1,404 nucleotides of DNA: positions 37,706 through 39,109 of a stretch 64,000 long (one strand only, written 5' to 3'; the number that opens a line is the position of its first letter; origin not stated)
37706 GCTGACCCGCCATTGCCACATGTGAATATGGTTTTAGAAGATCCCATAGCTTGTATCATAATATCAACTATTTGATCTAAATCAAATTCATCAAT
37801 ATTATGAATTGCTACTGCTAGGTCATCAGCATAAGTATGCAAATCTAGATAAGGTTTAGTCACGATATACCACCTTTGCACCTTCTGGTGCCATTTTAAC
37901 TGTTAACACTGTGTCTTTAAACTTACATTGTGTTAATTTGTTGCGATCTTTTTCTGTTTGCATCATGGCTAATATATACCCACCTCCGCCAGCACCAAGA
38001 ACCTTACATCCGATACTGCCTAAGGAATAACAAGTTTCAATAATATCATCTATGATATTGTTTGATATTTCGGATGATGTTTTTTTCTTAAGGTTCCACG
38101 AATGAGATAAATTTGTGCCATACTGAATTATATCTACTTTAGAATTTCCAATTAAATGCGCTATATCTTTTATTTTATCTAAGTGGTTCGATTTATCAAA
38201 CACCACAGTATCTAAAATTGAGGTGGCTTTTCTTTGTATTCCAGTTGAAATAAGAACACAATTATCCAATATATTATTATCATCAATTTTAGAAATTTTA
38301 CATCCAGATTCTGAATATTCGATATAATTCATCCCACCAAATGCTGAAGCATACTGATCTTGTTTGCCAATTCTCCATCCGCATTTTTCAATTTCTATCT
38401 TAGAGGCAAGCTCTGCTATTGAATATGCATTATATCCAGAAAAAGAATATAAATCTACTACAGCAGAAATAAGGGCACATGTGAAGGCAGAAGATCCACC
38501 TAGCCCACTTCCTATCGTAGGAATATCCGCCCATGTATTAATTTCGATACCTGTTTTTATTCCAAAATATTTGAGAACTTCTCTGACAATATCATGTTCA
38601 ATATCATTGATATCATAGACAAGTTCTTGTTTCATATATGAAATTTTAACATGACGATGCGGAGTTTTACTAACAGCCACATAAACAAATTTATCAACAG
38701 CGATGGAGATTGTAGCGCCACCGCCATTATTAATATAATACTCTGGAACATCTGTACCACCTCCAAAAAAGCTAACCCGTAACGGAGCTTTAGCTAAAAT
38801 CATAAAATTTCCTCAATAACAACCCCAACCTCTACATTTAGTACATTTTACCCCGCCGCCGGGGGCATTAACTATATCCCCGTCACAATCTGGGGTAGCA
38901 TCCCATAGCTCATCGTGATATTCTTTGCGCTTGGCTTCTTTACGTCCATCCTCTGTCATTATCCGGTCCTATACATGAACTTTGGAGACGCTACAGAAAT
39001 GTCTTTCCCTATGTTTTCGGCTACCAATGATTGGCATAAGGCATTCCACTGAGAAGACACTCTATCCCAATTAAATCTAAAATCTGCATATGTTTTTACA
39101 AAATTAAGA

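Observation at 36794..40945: Phage-encoded nucleotide-heptose biosynthesis cluster with glycosyltransferase and epimerase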

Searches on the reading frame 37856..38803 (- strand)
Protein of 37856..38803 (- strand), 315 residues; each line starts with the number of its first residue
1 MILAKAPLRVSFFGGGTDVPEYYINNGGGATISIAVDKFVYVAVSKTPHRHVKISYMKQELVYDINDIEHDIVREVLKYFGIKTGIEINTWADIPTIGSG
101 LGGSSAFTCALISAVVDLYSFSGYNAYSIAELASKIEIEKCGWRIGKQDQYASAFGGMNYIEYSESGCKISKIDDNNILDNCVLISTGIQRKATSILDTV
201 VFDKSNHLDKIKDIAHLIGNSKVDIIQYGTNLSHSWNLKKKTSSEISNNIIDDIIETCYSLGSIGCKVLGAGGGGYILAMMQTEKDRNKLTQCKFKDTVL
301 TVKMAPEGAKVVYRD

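Call 4: search_protein_families(library=ncbifam, proteins=[window:37856-38803:-], max_evalue=0.01)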
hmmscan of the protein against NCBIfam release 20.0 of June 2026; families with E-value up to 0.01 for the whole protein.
window:37856-38803:- (315 aa): 16 families
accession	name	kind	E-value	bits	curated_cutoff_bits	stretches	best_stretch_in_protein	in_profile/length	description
NF049969.1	GlMnHpPKinHddA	equivalog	9.1e-33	114.1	600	1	2-293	3-316/338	D-glycero-D-manno-heptose 7-phosphate kinase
NF009948.0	PRK13412.1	equivalog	2.8e-17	61.7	721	1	73-280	716-934/974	bifunctional fucokinase/fucose-1-phosphate guanylyltransferase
NF003036.0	PRK03926.1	equivalog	6.5e-17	61.6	403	1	1-288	1-274/302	mevalonate kinase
TIGR00549.1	mevalon_kin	equivalog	1.2e-16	61.1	163.05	1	32-279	20-275/276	mevalonate kinase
NF003006.0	PRK03817.1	equivalog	4.2e-15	55.6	443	2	2-161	2-161/352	galactokinase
TIGR01920.1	Shik_kin_archae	equivalog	1.4e-11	44.3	126.85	1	25-137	12-119/266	shikimate kinase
NF002288.1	PRK01212.1-4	equivalog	4.8e-09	35.7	194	1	41-292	28-276/303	homoserine kinase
TIGR00131.1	gal_kin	equivalog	3.2e-08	32.9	226.65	1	78-166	103-192/388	galactokinase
NF001816.0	PRK00555.1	equivalog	4.3e-08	32.5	509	1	92-157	98-161/363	galactokinase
NF040725.1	panto_kin_Meth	equivalog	6e-08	32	380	1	33-158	35-153/286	pantoate kinase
NF041122.1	panto_kin_Thplsm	equivalog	2e-07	30.6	500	1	29-262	29-252/298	pantoate kinase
NF003705.0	PRK05322.1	equivalog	1.4e-06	27.3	385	1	59-159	81-184/388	galactokinase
NF003472.0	PRK05101.1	equivalog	5.2e-05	22.3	499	1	5-159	24-184/382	galactokinase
TIGR00191.1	thrB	equivalog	0.00037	19.4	168.25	1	68-161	62-147/304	homoserine kinase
NF011205.0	PRK14611.1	equivalog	0.001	18.6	364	1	65-286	60-257/275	4-(cytidine 5'-diphospho)-2-C-methyl-D-erythritol kinase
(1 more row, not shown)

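Call 6: search_protein_families(library=pfam, proteins=[window:37856-38803:-], max_evalue=0.01)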
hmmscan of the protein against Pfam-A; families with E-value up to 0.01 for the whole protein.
window:37856-38803:- (315 aa): 2 families
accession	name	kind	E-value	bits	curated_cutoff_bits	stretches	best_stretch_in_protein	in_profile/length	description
PF00288.32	GHMP_kinases_N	-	5.8e-15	55.7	22.3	1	73-157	7-87/87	GHMP kinases N terminal domain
PF08544.19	GHMP_kinases_C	-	6.1e-06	27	21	1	236-290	24-75/85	GHMP kinases C terminal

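Call 9: search_dna_similar(query=window:37856-38803:-, collection=phages, mode=protein, max_rows=30)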
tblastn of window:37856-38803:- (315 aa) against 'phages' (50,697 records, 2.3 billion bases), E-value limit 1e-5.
Records with a match: 12; places in all: 13; records where one place covers at least 80% of the query: 8.
Best place of each record, by identity: <60% 12.
By first word of the organism name: Bacteriophage 5; Synechococcus 3; Caulobacter 2; Marine 1; uncultured 1.
By host as written in the record: - 7; Caulobacter crescentus CB15 2; Synechococcus str. WH8109 2; Synechococcus sp. MIT S9220 1.
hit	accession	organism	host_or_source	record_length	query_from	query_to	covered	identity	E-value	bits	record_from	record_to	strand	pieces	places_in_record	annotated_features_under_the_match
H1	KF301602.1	Caulobacter phage Cr30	Caulobacter crescentus CB15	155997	3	315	99%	35.7%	6e-44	166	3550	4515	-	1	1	D,D-heptose 7-phosphate kinase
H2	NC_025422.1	Caulobacter phage Cr30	Caulobacter crescentus CB15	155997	3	315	99%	35.7%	6e-44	166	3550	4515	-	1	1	D,D-heptose 7-phosphate kinase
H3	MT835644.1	Bacteriophage sp.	human fecal samples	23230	1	313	99%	35.0%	3e-45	170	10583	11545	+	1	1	record has no annotation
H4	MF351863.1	Synechococcus phage Bellamy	Synechococcus str. WH8109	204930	2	311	98%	27.5%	3e-23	105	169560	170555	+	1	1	215: kinase | 216: hypothetical protein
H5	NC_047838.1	Synechococcus phage Bellamy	Synechococcus str. WH8109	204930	2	311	98%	27.5%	3e-23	105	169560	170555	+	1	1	215: kinase | 216: cysteine dioxygenase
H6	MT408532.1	Synechococcus phage SynMITS9220M01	Synechococcus sp. MIT S9220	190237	1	280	89%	30.1%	2e-19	95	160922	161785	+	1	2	D,D-heptose 7-phosphate kinase | glycosyltransferase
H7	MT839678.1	Bacteriophage sp.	human fecal samples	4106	1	242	77%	33.8%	1e-29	124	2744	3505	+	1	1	record has no annotation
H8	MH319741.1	Marine virus AG-345-E15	single cell amplified by WGA-X; seawater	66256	2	311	98%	26.3%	6e-20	96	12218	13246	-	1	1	record has no annotation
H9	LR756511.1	uncultured phage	metagenomic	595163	6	284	89%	28.3%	2e-19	95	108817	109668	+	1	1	record has no annotation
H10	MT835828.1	Bacteriophage sp.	human fecal samples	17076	1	242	77%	30.9%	8e-27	116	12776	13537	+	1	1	record has no annotation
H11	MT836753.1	Bacteriophage sp.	human fecal samples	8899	23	242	70%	29.5%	7e-20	96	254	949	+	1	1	record has no annotation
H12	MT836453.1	Bacteriophage sp.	human fecal samples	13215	1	241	77%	26.6%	1e-12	74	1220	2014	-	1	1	record has no annotation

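Call 11: get_annotated_region(hit=H2, flank=8000)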
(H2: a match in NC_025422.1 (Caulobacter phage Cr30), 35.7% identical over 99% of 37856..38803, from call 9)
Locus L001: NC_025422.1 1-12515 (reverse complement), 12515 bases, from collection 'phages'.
description: Caulobacter phage Cr30, complete genome.
organism: Caulobacter phage Cr30 (NCBI taxid 1357714)
taxonomy: Viruses; Duplodnaviria; Heunggongvirae; Uroviricota; Caudoviricetes
host: Caulobacter crescentus CB15; source: pond water; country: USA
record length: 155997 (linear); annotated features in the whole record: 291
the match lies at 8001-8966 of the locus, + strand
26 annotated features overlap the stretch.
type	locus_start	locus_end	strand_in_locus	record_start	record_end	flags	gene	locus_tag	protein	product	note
CDS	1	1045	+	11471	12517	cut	-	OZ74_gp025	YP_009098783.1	dehydrogenase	-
CDS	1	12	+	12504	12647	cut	-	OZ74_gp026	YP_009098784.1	hypothetical protein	-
CDS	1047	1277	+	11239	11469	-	-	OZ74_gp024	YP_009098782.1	hypothetical protein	-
CDS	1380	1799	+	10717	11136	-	-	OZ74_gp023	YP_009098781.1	hypothetical protein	-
CDS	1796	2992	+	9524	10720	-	-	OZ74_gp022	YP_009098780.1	RNA ligase and tail fiber protein attachment catalyst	-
CDS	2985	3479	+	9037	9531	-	-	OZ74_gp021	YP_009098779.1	ATPase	-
CDS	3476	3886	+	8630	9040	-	-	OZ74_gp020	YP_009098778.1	hypothetical protein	-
CDS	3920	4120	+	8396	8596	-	-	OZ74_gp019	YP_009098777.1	hypothetical protein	-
CDS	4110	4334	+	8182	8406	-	-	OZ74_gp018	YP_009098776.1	hypothetical protein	-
CDS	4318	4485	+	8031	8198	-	-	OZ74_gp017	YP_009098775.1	hypothetical protein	-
CDS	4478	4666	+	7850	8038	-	-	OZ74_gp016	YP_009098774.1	hypothetical protein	-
CDS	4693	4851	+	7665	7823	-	-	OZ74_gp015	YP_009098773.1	hypothetical protein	-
CDS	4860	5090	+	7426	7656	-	-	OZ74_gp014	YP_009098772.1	hypothetical protein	-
CDS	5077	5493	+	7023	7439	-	-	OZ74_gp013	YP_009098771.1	hypothetical protein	-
CDS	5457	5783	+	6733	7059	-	-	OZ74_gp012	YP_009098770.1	hypothetical protein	-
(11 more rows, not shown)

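Call 12: get_annotated_region(hit=H6, flank=7000)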
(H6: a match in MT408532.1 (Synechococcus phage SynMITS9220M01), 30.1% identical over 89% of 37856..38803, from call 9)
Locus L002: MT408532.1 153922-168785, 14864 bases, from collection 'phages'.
description: Synechococcus phage SynMITS9220M01, complete genome.
organism: Synechococcus phage SynMITS9220M01 (NCBI taxid 2736186)
taxonomy: Viruses; Duplodnaviria; Heunggongvirae; Uroviricota; Caudoviricetes; Kyanoviridae
host: Synechococcus sp. MIT S9220; source: seawater; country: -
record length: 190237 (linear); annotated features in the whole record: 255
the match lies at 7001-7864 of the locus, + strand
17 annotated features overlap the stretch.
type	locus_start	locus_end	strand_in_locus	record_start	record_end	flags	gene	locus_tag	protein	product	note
CDS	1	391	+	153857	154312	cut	-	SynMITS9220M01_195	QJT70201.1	hypothetical protein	-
CDS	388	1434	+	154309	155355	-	-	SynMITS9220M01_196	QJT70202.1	kinase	-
CDS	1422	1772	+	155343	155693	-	-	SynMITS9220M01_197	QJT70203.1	putative nucleotidyltransferase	-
CDS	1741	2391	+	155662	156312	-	-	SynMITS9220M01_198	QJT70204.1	nucleotidyltransferase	-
CDS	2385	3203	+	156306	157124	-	-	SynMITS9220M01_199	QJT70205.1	NAD-dependent epimerase/dehydratase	-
CDS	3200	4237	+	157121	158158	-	-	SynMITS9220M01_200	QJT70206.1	NAD-dependent epimerase/dehydratase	-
CDS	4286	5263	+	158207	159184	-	-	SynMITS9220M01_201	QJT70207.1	hypothetical protein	-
CDS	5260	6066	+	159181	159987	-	-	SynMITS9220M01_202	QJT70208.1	hypothetical protein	-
CDS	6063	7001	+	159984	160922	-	-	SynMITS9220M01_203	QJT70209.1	glycosyltransferase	-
CDS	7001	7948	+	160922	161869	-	-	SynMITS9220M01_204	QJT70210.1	D,D-heptose 7-phosphate kinase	-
CDS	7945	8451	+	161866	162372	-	-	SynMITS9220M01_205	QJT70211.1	phosphoheptose isomerase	-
CDS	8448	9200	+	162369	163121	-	-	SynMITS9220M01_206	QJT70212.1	hypothetical protein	-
CDS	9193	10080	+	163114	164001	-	-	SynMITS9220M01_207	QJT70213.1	ADP-L-glycero-D-mannoheptose-6-epimerase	-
CDS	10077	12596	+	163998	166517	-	-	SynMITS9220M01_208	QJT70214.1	hypothetical protein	-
CDS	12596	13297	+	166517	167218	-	-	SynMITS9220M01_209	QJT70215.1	hypothetical protein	-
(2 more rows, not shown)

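Call 14: find_encoding_contigs(protein=window:37856-38803:-, flank=10000, max_places=6)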
Protein window:37856-38803:- (315 aa): 17 contigs read that carry it; 6 places shown.
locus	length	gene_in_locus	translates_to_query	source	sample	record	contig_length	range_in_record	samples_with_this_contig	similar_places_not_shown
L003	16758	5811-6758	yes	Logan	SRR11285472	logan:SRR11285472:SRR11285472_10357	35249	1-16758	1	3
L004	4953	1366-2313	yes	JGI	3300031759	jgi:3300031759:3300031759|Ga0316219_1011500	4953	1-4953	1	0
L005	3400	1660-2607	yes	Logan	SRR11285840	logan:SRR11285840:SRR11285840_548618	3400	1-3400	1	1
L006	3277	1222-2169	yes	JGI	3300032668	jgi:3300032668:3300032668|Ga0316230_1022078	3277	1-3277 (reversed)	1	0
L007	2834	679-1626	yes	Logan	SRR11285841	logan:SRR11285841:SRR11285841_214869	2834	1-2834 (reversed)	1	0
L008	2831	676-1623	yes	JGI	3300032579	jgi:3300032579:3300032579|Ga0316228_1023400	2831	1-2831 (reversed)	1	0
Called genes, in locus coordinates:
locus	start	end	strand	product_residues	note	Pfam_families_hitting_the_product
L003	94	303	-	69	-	-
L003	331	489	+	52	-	-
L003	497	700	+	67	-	-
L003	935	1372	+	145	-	PF04308:RNaseH_like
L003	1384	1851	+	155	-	-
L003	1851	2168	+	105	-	-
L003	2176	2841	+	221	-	PF12705:PDDEXK_1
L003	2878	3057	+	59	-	-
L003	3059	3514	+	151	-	PF00462:Glutaredoxin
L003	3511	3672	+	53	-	-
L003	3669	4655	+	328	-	PF01370:Epimerase, PF02719:Polysacc_synt_2 (weak), PF04321:RmlD_sub_bind (weak), PF16363:GDP_Man_Dehyd, PF07993:NAD_binding_4 (weak)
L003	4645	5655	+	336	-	PF00534:Glycos_transf_1, PF13692:Glyco_trans_1_4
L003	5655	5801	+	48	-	-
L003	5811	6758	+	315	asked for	PF00288:GHMP_kinases_N, PF08544:GHMP_kinases_C (weak)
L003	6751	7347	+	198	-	PF13580:SIS_2, PF01380:SIS (weak)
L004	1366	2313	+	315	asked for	PF00288:GHMP_kinases_N, PF08544:GHMP_kinases_C (weak)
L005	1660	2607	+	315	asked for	PF00288:GHMP_kinases_N, PF08544:GHMP_kinases_C (weak)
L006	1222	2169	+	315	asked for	PF00288:GHMP_kinases_N, PF08544:GHMP_kinases_C (weak)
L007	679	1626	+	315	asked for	PF00288:GHMP_kinases_N, PF08544:GHMP_kinases_C (weak)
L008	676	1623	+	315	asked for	PF00288:GHMP_kinases_N, PF08544:GHMP_kinases_C (weak)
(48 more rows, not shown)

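Call 15: search_solved_structures(query=window:37856-38803:-, max_evalue=0.001)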
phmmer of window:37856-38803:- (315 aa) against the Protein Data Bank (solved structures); distinct sequences matched with E-value up to 0.001: 18.
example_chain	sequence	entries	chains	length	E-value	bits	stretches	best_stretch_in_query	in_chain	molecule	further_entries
4usm_A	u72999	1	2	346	5.5e-32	114.5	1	2-288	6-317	PUTATIVE SUGAR KINASE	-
4usk_A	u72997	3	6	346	1.7e-31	112.9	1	2-288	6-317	PUTATIVE SUGAR KINASE | SUGAR KINASE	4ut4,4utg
3k85_A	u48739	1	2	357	9e-27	97.4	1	2-285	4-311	D-glycero-D-manno-heptose 1-phosphate kinase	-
4n3o_A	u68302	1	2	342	1.1e-20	77.4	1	4-291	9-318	Putative D-glycero-D-manno-heptose 7-phosphate kinase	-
9iip_A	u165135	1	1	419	6.5e-13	51.9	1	70-281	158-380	L-fucokinase/L-fucose-1-P guanylyltransferase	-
6mde_A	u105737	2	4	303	3.5e-12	49.5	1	81-287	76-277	Mevalonate kinase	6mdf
4hac_A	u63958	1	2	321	4.2e-12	49.2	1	81-287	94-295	Mevalonate kinase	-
5yys_A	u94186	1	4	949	9.4e-12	48.1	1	70-281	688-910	L-fucokinase, L-fucose-1-P guanylyltransferase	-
9iit_A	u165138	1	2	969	1e-11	48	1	70-281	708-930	L-fucokinase/L-fucose-1-P guanylyltransferase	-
1vis_A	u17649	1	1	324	5.2e-09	39.1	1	73-308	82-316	Mevalonate kinase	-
1kkh_A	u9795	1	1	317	1.4e-08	37.7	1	73-297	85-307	Mevalonate Kinase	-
1s4e_A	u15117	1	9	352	8.4e-07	31.8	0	3-163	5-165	Galactokinase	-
2cz9_A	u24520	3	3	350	1e-06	31.6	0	2-161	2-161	Probable galactokinase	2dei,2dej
8teb_A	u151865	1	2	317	2e-06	30.6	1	69-284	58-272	Mevalonate kinase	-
2hfs_A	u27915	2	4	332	0.00042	23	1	98-290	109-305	Mevalonate kinase, putative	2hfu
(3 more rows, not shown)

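Call 25: find_related_loci(query=window:37856-38803:-, collection=viral_contigs, flank=10000)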
Query window:37856-38803:- (315 aa) in viral_contigs; peptide patterns used: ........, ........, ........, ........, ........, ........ (x = any residue, [..] = any of these).
8 stretches matched a pattern; 6 encode a relative of the query (tblastn E <= 1e-3); 6 distinct loci.
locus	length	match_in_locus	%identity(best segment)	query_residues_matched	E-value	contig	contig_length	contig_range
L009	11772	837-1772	54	1-315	3e-95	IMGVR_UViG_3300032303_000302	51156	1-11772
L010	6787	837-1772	54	1-315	3e-95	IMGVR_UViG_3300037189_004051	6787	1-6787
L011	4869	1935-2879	53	1-315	5e-95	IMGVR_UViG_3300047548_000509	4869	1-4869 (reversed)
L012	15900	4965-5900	53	1-315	9e-93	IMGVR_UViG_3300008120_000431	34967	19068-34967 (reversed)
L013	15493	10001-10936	53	1-315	9e-93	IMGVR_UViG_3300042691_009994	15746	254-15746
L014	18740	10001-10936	53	1-315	1e-90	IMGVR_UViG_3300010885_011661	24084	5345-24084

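Call 36: search_protein_families(library=pfam, proteins=[L012:6559-7674:+, L012:7671-8021:+, L012:8031-8888:+, L001:9775-10872:+, L002:8448-9200:+, L002:1741-2391:+, L012:3722-4003:+, L009:5665-6450:+, L009:7143-7784:+], max_evalue=0.01)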
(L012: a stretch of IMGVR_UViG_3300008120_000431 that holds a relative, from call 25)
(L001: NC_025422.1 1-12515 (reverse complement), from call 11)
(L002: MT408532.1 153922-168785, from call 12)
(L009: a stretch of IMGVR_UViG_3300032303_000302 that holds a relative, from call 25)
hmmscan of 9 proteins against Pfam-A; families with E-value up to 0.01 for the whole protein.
L012:6559-7674:+ (371 aa): 0 families

L012:7671-8021:+ (116 aa): 0 families

L012:8031-8888:+ (285 aa): 2 families
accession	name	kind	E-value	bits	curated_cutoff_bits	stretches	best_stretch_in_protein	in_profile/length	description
PF02739.22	5_3_exonuc_N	-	6.5e-20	71.9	34.3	1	2-161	1-149/164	5'-3' exonuclease, N-terminal resolvase-like domain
PF09293.15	RNaseH_C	-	1.8e-12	48.2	25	1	176-285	9-124/124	T4 RNase H, C terminal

L001:9775-10872:+ (365 aa): 0 families

L002:8448-9200:+ (250 aa): 2 families
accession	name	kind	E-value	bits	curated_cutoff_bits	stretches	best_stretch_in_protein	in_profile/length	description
PF01467.32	CTP_transf_like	-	8.9e-12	45.8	21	1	114-198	2-84/133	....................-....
PF25109.1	HAD_PNKP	-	0.00084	19.9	27.6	1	4-80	5-85/143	Polynucleotide kinase PNKP phosphatase domain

L002:1741-2391:+ (216 aa): 2 families
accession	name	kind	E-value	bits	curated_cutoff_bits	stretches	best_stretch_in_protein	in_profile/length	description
PF00483.29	NTP_transferase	-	4.3e-11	43.3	21.2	1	14-60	4-54/245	Nucleotidyl transferase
PF12804.13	NTP_transf_3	-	1.1e-06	29.3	27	1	14-83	3-68/160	MobA-like NTP transferase domain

L012:3722-4003:+ (93 aa): 0 families

L009:5665-6450:+ (261 aa): 9 families
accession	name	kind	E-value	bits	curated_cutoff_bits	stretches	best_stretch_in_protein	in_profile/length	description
PF02562.22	PhoH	-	4.7e-40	137.7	27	1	48-252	2-201/205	PhoH-like protein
PF13245.12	AAA_19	-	1.2e-05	25.9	25.1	1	64-205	10-128/134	AAA domain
PF00270.35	DEAD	-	7e-05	23.1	26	1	52-107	1-55/167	DEAD/DEAH box helicase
PF13604.12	AAA_30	-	7.1e-05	23.1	27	0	167-205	88-127/191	AAA domain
PF00580.27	UvrD-helicase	-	0.00016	21.9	23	0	169-205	214-250/271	UvrD/REP helicase N-terminal domain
PF13401.12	AAA_22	-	0.0016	19.2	27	1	66-202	6-123/130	AAA domain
PF01443.25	Viral_helicase1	-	0.0016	18.7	21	0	163-211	53-102/228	Viral superfamily 1 RNA helicase core domain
PF05970.20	PIF1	-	0.0029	17.7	25.9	0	53-82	4-39/223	PIF1-like helicase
PF01695.23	IstB_IS21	-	0.0034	17.4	24.1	1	17-90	43-117/238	IstB-like ATP binding protein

L009:7143-7784:+ (213 aa): 1 family
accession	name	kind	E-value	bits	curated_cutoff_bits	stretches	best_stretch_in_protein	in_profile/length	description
PF01223.29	Endonuclease_NS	-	1.6e-33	116.7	23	1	36-212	16-216/223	DNA/RNA non-specific endonuclease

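Call 69: search_protein_families(library=phrogs, proteins=[window:37856-38803:-], max_evalue=0.001)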
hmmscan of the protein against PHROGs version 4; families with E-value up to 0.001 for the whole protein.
window:37856-38803:- (315 aa): 1 family
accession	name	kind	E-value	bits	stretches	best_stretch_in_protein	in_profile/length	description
phrog_34407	-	unknown function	2.2e-62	212.5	1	2-315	4-346/348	-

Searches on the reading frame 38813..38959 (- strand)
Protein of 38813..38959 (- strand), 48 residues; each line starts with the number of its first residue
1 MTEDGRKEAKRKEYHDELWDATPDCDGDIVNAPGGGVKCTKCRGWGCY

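Call 69: search_protein_families(library=phrogs, proteins=[window:38813-38959:-], max_evalue=0.001)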
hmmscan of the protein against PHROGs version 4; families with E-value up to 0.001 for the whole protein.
window:38813-38959:- (48 aa): 0 families
